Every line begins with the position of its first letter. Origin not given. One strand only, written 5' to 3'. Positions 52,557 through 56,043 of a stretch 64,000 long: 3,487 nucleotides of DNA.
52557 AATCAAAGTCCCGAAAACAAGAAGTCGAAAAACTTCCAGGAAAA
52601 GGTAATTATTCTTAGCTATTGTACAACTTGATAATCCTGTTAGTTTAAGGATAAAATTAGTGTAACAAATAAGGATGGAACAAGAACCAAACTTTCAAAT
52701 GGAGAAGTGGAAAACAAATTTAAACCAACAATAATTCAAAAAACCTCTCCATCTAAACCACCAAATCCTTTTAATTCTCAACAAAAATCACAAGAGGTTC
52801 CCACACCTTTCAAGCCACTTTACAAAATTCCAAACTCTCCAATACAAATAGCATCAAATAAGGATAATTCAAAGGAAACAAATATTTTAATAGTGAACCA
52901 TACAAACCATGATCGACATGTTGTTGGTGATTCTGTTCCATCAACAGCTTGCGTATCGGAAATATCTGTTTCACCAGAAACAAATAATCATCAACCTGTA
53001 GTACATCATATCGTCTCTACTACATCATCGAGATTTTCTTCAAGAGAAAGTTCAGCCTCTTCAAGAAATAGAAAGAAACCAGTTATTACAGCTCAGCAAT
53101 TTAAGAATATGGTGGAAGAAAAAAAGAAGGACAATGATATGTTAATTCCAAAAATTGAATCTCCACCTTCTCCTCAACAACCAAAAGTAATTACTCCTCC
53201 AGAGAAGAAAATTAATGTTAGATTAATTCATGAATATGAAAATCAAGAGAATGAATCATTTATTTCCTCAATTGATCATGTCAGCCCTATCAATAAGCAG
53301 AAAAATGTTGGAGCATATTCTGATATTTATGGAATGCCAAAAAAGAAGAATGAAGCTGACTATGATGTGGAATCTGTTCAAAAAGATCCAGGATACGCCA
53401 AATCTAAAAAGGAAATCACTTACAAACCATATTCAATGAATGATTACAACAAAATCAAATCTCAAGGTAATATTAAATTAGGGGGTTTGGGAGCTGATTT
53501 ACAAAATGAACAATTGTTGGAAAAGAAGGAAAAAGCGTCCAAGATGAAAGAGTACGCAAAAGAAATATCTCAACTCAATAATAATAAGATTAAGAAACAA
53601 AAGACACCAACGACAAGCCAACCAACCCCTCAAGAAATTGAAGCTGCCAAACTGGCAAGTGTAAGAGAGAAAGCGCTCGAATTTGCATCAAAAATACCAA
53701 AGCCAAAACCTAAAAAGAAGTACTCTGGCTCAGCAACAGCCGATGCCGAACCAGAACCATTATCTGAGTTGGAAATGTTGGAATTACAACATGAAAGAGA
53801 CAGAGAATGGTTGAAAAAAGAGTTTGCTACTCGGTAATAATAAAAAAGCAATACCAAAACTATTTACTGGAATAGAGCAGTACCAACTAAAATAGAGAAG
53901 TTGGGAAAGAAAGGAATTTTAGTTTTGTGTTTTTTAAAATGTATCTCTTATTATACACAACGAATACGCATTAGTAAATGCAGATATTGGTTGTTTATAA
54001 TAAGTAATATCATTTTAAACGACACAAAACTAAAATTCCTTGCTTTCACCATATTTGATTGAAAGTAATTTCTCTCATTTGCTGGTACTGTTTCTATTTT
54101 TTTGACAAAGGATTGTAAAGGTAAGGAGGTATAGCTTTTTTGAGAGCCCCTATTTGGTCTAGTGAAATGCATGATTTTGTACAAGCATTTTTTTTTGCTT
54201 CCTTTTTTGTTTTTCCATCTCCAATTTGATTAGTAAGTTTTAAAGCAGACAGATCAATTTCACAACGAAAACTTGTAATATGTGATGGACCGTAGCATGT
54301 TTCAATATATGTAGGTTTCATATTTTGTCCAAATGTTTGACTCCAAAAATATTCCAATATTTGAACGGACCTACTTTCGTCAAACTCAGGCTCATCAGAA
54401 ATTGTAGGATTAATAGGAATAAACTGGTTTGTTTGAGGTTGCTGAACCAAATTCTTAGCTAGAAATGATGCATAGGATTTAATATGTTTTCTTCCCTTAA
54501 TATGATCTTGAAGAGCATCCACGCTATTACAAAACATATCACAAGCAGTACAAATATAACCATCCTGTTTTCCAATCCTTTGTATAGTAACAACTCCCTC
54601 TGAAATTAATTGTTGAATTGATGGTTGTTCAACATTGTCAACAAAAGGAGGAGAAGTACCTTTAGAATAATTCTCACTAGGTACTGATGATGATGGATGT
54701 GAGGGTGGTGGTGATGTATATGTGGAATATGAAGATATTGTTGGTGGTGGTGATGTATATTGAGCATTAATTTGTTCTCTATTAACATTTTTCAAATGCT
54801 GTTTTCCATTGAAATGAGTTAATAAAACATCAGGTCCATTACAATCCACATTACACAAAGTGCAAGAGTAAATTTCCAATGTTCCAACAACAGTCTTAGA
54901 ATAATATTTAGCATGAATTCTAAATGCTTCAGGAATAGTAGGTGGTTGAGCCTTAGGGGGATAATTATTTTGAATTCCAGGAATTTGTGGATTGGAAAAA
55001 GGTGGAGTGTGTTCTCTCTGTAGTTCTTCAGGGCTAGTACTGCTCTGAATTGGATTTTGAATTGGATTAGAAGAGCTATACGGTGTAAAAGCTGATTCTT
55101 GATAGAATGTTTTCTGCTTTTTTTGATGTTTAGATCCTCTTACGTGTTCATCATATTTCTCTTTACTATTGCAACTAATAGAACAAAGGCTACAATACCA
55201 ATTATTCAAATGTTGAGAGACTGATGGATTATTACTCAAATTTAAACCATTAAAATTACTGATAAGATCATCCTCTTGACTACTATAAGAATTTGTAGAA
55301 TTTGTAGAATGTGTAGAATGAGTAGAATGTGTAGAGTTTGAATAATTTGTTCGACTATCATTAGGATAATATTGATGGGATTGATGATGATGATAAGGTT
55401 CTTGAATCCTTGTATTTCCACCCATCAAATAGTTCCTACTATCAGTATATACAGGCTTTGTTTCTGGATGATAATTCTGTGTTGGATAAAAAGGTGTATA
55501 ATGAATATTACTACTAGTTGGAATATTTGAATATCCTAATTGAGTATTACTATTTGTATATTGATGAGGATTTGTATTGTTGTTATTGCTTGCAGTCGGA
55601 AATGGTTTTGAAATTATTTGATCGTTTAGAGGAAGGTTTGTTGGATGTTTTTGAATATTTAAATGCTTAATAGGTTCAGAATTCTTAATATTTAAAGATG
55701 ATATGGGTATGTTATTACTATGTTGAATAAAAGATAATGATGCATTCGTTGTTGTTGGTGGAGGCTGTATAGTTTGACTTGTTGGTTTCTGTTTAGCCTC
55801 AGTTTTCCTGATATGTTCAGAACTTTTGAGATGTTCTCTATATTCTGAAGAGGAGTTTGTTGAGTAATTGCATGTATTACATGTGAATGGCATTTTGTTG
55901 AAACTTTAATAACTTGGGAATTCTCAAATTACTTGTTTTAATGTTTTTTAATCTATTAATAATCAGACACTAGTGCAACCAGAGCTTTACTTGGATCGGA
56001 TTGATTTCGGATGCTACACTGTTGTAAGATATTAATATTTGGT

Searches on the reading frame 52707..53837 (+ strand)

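Call 58: search_protein_families(library=pfam, proteins=[window:52707-53837:+], max_evalue=0.01)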
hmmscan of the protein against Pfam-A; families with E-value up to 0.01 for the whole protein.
window:52707-53837:+ (376 aa): 1 family
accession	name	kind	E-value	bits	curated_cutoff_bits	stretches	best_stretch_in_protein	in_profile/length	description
PF15261.11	JHY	-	3.8e-12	47.3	27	1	257-367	1-116/124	Jhy protein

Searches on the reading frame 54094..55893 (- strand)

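Call 58: search_protein_families(library=pfam, proteins=[window:54094-55893:-], max_evalue=0.01)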
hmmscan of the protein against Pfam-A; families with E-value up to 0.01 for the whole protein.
window:54094-55893:- (599 aa): 10 families
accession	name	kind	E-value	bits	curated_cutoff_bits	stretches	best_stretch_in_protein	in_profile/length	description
PF12171.14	zf-C2H2_jaz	-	3.3e-21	75.4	22.6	3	446-470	2-26/27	Zinc-finger double-stranded RNA-binding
PF12874.13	zf-met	-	7.4e-21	74.2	21.2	4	342-366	1-25/25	Zinc-finger of C2H2 type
PF12756.13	zf-C2H2_2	-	1.7e-10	41.5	26.9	0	3-35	51-83/100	C2H2 type zinc-finger (2 copies)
PF00035.32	dsrm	-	9.8e-07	29.7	23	1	521-575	8-63/66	Double-stranded RNA binding motif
PF17003.11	Actin_micro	-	6.4e-06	26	27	0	3-35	212-243/354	Putative actin-like family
PF23320.1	Zn_SUZ12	-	8.8e-06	25.8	28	0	437-466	15-44/70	Polycomb protein SUZ12-like, Zn domain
PF12013.13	OrsD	-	0.00014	22.8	26.6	0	5-81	14-84/114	Orsellinic acid/F9775 biosynthesis cluster protein D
PF13894.12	zf-C2H2_4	-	0.00099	20.1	27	0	446-466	1-21/24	C2H2-type zinc finger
PF03368.19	Dicer_dimer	-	0.0014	19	23.7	1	509-590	1-84/89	Dicer dimerisation domain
PF16278.11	zf-C2HE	-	0.0071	17.1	30.1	0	442-466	34-58/63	C2HE / C2H2 / C2HC zinc-binding finger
